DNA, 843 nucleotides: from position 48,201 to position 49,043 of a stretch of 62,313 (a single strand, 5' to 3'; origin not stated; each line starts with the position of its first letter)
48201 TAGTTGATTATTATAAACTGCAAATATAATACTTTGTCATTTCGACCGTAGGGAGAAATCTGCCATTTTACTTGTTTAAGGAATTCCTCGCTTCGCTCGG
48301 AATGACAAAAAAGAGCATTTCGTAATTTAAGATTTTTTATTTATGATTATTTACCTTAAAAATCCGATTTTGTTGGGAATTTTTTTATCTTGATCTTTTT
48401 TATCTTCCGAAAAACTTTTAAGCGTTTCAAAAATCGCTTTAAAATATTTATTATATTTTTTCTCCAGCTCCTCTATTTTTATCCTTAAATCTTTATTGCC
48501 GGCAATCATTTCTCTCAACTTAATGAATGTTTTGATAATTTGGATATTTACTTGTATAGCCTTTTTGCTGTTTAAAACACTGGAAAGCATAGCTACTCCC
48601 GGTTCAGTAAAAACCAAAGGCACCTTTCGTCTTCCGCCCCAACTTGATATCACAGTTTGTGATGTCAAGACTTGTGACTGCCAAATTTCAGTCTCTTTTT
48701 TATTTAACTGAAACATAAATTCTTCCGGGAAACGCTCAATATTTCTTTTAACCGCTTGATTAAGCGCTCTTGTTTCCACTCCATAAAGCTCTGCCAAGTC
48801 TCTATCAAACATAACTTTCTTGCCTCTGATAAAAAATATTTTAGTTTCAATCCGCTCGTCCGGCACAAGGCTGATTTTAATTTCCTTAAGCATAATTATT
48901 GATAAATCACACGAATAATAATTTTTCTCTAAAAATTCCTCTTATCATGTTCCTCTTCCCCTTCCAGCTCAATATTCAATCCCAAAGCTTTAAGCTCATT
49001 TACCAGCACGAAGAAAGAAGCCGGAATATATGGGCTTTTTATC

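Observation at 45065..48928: rpoB and rpoC separated by a 3.86-kb co-directional accessory block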

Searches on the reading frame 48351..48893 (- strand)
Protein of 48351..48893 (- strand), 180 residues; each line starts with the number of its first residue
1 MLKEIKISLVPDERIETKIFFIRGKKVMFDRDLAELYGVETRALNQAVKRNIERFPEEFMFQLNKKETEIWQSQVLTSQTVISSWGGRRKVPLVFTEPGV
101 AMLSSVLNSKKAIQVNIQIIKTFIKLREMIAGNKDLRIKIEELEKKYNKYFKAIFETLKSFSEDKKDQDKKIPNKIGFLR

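Call 8: search_protein_families(library=pfam, proteins=[window:48351-48893:-], max_evalue=0.01)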
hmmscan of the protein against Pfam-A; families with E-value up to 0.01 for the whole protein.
window:48351-48893:- (180 aa): 2 families
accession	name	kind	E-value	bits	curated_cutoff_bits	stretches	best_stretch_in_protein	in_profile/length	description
PF10543.14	ORF6N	-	1.3e-33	115.6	27.8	1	18-106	2-86/86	ORF6N domain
PF09669.15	Phage_pRha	-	0.00079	20.4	29.9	1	31-127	4-90/91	Phage regulatory protein Rha (Phage_pRha)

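Call 14: find_encoding_contigs(protein=window:48351-48893:-, flank=10000, max_places=10)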
Protein window:48351-48893:- (180 aa): 4 contigs read that carry it; 4 places shown.
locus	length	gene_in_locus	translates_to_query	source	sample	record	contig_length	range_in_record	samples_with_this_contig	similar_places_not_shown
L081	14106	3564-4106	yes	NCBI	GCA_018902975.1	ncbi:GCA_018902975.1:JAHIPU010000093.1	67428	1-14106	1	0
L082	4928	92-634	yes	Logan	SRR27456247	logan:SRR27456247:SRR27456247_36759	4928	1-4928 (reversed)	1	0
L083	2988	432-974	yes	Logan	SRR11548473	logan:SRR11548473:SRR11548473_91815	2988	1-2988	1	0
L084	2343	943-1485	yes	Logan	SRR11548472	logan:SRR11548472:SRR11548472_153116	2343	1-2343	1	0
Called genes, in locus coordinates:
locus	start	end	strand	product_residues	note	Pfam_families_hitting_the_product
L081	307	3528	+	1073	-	PF04563:RNA_pol_Rpb2_1, PF04561:RNA_pol_Rpb2_2, PF04565:RNA_pol_Rpb2_3, PF10385:RNA_pol_Rpb2_45, PF00562:RNA_pol_Rpb2_6, PF02359:CDC48_N (faint), PF04560:RNA_pol_Rpb2_7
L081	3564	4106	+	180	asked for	PF10543:ORF6N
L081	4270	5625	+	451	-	-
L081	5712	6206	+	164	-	PF02498:Bro-N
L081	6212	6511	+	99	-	PF01541:GIY-YIG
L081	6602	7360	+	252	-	-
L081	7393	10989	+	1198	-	PF04997:RNA_pol_Rpb1_1, PF00623:RNA_pol_Rpb1_2, PF04983:RNA_pol_Rpb1_3, PF05000:RNA_pol_Rpb1_4, PF04998:RNA_pol_Rpb1_5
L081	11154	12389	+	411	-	PF13175:AAA_15 (faint), PF13304:AAA_21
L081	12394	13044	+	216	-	PF13707:RloB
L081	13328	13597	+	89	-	-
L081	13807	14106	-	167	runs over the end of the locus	PF01948:PyrI, PF02748:PyrI_C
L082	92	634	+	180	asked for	PF10543:ORF6N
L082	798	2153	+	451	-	-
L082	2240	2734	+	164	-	PF02498:Bro-N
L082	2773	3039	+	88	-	PF01541:GIY-YIG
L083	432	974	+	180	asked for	PF10543:ORF6N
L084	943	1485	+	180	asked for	PF10543:ORF6N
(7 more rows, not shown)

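Call 52: search_protein_families(library=phrogs, proteins=[window:48351-48893:-], max_evalue=0.001)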
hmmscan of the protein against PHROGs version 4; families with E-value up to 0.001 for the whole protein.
window:48351-48893:- (180 aa): 7 families
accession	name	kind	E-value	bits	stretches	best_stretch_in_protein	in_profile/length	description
phrog_4792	-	transcription regulation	1.9e-28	100.9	1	15-149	13-150/268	anti-repressor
phrog_1726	-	transcription regulation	1.2e-07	32.8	1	23-146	13-145/264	anti-repressor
phrog_373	-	transcription regulation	1.2e-07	32.4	1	13-146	85-224/373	anti-repressor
phrog_1760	-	transcription regulation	1.1e-06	29.5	1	24-137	17-133/232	anti-repressor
phrog_63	-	transcription regulation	2.1e-06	28.4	1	21-131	126-223/431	anti-repressor Ant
phrog_2379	-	transcription regulation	0.00057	20.7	1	30-115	23-107/187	anti-repressor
phrog_4608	-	transcription regulation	0.00097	19.8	0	57-175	52-163/268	anti-repressor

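Call 53: search_protein_families(library=ncbifam, proteins=[window:48351-48893:-], max_evalue=0.001)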
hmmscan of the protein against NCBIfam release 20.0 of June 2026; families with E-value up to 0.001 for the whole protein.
window:48351-48893:- (180 aa): 0 families

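Call 54: search_protein_families(library=padloc, proteins=[window:48351-48893:-], max_evalue=0.001)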
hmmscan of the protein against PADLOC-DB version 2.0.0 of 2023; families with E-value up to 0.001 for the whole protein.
window:48351-48893:- (180 aa): 3 families
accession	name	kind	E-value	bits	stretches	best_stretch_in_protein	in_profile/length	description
PDLC04856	PDC-S05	-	2e-58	195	1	9-172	6-172/177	-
PDLC04869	PDC-S05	-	6.9e-56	187.7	1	6-162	8-168/306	-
PDLC04849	PDC-S05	-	6.1e-38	128.4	1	13-152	8-144/183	-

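Call 82: search_protein_families(library=pfam, proteins=[L172:8322-9419:+, L172:17032-17535:+], max_evalue=0.01)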
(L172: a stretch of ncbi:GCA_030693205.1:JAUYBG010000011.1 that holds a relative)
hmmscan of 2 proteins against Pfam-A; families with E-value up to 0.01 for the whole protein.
L172:8322-9419:+ (365 aa): 3 families
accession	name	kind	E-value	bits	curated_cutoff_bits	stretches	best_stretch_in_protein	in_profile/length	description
PF18933.6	PsbP_2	-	6.5e-12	46.3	27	2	212-362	37-183/184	PsbP-like protein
PF01789.22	PsbP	-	0.0004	20.9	23.5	0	74-111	2-39/155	PsbP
PF00938.23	Lipoprotein_3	-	0.00045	20.2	22.7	0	107-153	107-153/236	Lipoprotein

L172:17032-17535:+ (167 aa): 1 family
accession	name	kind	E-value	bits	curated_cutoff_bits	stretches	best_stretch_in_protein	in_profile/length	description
PF10543.14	ORF6N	-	5.5e-31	107.1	27.8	1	9-93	2-85/86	ORF6N domain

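Call 86: find_related_loci(query=window:48351-48893:-, collection=viral_contigs, flank=5000)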
Query window:48351-48893:- (180 aa) in viral_contigs; peptide patterns used: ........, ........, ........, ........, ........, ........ (x = any residue, [..] = any of these).
6 stretches matched a pattern; 2 encode a relative of the query (tblastn E <= 1e-3); 2 distinct loci.
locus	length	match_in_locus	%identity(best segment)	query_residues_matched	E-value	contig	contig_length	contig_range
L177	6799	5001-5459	46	15-174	7e-42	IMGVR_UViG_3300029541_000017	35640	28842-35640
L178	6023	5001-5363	38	44-162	1e-17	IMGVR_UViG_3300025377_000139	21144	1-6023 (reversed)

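Call 99: search_protein_families(library=padloc, proteins=[L174:10406-11383:+, L174:11460-12995:+, L172:17032-17535:+], max_evalue=0.00001)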
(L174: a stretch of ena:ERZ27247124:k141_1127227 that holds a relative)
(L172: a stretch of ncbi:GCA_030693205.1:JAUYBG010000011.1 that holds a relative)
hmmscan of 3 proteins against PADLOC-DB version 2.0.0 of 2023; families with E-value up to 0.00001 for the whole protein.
L174:10406-11383:+ (325 aa): 0 families

L174:11460-12995:+ (511 aa): 2 families
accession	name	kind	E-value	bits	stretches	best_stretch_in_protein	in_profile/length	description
PDLC05053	PDC-S62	-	1.8e-18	64.4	1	5-145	8-145/566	-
PDLC02850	DpdE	-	3.1e-09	33.2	1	7-103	8-102/1282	DpdE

L172:17032-17535:+ (167 aa): 3 families
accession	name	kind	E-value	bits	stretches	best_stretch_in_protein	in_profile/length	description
PDLC04856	PDC-S05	-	5.1e-56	187.2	1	2-163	8-175/177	-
PDLC04869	PDC-S05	-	1.6e-53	179.9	1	3-147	14-165/306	-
PDLC04849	PDC-S05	-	3e-39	132.6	1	4-152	8-153/183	-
